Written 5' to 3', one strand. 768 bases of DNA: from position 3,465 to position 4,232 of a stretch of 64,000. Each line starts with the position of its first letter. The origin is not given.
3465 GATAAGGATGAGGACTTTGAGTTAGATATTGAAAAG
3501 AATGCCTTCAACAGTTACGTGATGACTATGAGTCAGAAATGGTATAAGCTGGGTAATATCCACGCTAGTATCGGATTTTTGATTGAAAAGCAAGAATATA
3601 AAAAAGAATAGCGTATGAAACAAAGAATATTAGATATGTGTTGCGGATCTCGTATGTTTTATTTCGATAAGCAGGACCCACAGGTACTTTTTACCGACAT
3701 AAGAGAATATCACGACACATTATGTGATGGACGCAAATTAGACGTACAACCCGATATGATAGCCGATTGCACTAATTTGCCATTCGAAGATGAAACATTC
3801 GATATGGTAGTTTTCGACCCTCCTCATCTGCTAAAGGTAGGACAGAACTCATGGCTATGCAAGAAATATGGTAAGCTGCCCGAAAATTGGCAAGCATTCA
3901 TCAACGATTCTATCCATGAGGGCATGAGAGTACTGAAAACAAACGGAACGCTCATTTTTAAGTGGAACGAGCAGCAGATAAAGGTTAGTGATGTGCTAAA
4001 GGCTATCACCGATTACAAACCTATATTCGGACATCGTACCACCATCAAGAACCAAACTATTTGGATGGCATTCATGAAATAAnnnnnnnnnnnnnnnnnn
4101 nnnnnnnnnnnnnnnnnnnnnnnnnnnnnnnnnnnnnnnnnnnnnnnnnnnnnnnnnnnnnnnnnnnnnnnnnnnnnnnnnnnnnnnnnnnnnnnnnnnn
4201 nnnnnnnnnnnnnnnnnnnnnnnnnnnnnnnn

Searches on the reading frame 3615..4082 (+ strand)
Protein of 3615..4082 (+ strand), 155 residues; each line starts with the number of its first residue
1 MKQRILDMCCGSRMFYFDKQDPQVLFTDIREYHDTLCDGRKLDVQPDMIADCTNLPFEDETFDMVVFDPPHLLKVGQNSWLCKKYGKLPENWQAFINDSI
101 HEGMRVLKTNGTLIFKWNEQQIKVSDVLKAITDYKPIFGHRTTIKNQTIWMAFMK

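Call 3: search_protein_families(library=pfam, proteins=[window:3615-4082:+], max_evalue=0.1)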
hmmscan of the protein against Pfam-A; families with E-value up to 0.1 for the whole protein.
window:3615-4082:+ (155 aa): 3 families
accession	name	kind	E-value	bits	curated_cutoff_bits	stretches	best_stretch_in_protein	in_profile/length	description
PF08241.18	Methyltransf_11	-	5.6e-05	24.2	21.2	1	12-66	9-65/95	Methyltransferase domain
PF01555.25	N6_N4_Mtase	-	0.00062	20.2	26.7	1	63-151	2-81/221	DNA methylase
PF13649.12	Methyltransf_25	-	0.0037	18.4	27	1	5-67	1-70/97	Methyltransferase domain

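Call 4: search_protein_families(library=phrogs, proteins=[window:3615-4082:+], max_evalue=0.1)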
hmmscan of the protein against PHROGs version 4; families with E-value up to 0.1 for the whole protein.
window:3615-4082:+ (155 aa): 9 families
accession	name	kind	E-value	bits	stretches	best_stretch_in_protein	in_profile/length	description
phrog_954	-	other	6.4e-73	245.8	1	2-155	51-201/229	DNA methyltransferase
phrog_11564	-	other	2.7e-45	153.9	1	3-91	5-93/117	DNA methyltransferase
phrog_6151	-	other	1.8e-35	122.3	1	55-155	1-98/117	DNA methyltransferase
phrog_7811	-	other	7.2e-11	42.7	1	4-31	5-32/41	methyltransferase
phrog_24333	-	other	3.2e-09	37.5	1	45-118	85-166/238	DNA methyltransferase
phrog_11619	-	other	5.3e-06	27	1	55-125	78-147/186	DNA methyltransferase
phrog_67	-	other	4.6e-05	23.7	1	51-150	130-218/743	DNA methyltransferase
phrog_23522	-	unknown function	0.00017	22.3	1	33-114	89-151/273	-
phrog_6025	-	other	0.0051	17.4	1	50-150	17-108/192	DNA methyltransferase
